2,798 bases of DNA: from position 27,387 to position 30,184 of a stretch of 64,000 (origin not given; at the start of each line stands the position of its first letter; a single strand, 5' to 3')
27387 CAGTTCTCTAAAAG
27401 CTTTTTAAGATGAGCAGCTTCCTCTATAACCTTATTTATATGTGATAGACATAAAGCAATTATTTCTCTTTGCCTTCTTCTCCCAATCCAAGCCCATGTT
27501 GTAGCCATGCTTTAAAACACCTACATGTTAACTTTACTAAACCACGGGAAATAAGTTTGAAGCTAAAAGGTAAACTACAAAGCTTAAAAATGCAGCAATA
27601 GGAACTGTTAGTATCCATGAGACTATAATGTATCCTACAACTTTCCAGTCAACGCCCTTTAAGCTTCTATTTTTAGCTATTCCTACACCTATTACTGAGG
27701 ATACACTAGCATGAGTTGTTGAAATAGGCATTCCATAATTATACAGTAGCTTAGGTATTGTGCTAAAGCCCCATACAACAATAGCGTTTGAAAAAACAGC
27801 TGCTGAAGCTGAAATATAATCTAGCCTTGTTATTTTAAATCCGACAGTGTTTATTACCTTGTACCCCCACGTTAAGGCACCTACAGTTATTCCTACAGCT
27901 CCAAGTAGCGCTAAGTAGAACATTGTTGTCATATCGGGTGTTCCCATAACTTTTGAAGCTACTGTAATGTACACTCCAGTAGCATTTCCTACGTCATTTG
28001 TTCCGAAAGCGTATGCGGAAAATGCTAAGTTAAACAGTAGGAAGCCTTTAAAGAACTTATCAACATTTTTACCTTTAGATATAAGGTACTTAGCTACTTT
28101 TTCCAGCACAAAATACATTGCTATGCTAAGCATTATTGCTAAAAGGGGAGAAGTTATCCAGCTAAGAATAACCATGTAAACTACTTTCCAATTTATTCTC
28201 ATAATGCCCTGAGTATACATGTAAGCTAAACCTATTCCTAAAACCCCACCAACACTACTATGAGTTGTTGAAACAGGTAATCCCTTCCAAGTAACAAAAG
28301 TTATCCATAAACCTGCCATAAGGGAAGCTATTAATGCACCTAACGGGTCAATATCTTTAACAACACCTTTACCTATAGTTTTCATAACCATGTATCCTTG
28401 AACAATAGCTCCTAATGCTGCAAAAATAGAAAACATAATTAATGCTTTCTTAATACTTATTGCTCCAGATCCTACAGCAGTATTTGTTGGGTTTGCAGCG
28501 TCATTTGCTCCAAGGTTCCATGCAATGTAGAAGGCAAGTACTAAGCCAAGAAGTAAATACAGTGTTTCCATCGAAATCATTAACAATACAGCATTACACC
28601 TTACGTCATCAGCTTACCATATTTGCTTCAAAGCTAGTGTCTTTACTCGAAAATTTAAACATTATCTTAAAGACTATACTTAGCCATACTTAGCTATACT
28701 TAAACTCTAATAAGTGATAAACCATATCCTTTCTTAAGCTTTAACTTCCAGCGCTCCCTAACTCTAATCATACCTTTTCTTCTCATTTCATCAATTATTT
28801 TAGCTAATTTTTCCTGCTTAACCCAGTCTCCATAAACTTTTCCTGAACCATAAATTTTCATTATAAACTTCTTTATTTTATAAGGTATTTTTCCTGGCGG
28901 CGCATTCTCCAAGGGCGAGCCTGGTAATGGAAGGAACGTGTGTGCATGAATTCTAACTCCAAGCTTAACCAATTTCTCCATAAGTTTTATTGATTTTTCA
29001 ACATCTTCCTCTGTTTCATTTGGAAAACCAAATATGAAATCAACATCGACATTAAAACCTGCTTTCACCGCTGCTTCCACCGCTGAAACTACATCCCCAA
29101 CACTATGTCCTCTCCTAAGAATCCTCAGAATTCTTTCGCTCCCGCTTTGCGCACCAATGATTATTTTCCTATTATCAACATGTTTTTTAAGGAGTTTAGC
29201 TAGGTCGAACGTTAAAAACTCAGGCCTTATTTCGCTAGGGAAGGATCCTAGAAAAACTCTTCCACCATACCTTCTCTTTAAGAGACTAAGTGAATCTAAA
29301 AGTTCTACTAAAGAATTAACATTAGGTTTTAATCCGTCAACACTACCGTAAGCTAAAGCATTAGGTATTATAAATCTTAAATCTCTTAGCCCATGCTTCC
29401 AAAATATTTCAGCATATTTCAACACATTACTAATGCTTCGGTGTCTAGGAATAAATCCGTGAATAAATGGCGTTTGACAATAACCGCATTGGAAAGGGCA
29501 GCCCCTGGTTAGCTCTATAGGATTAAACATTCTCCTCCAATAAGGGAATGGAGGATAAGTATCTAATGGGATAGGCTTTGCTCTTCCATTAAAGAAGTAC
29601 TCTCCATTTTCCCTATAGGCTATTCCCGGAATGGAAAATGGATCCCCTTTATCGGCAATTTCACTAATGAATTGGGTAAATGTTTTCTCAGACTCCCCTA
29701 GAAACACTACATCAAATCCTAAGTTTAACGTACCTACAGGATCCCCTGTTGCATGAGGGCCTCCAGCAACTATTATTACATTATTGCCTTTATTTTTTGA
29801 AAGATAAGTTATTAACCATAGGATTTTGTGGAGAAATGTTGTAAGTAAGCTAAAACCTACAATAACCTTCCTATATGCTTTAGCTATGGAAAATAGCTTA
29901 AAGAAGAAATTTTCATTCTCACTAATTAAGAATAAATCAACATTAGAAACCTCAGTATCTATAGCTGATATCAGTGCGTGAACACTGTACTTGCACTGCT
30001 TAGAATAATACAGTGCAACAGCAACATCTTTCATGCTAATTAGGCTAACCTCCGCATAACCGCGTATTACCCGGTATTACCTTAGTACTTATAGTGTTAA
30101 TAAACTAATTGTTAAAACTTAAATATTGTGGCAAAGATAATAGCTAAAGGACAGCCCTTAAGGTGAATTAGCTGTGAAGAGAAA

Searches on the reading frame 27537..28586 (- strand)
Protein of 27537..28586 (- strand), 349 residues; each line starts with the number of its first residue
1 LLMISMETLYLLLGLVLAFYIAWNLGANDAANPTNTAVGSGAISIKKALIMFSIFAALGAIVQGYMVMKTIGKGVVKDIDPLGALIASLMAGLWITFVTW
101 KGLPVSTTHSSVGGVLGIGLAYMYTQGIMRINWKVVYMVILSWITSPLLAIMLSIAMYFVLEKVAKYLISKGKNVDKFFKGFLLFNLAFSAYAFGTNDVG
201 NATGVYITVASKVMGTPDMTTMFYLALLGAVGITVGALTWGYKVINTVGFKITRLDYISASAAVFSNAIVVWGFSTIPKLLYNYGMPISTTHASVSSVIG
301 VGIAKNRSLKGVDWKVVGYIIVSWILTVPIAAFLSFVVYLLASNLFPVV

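Call 83: search_protein_families(library=pfam, proteins=[window:27537-28586:-], max_evalue=0.00001)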
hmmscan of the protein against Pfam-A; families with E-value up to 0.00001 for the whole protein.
window:27537-28586:- (349 aa): 1 family
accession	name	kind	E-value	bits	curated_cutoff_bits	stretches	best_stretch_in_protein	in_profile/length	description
PF01384.25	PHO4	-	1.1e-73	248.7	33.7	1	26-335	2-350/350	Phosphate transporter family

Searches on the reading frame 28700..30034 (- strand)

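Call 83: search_protein_families(library=pfam, proteins=[window:28700-30034:-], max_evalue=0.00001)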
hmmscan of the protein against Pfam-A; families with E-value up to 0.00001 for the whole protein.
window:28700-30034:- (444 aa): 2 families
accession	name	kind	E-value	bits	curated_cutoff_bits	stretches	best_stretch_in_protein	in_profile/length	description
PF04055.27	Radical_SAM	-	1.3e-23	84.4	29.5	1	173-351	1-165/166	Radical SAM superfamily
PF02310.24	B12-binding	-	5.9e-11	42.7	32.1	1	46-122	42-120/121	B12 binding domain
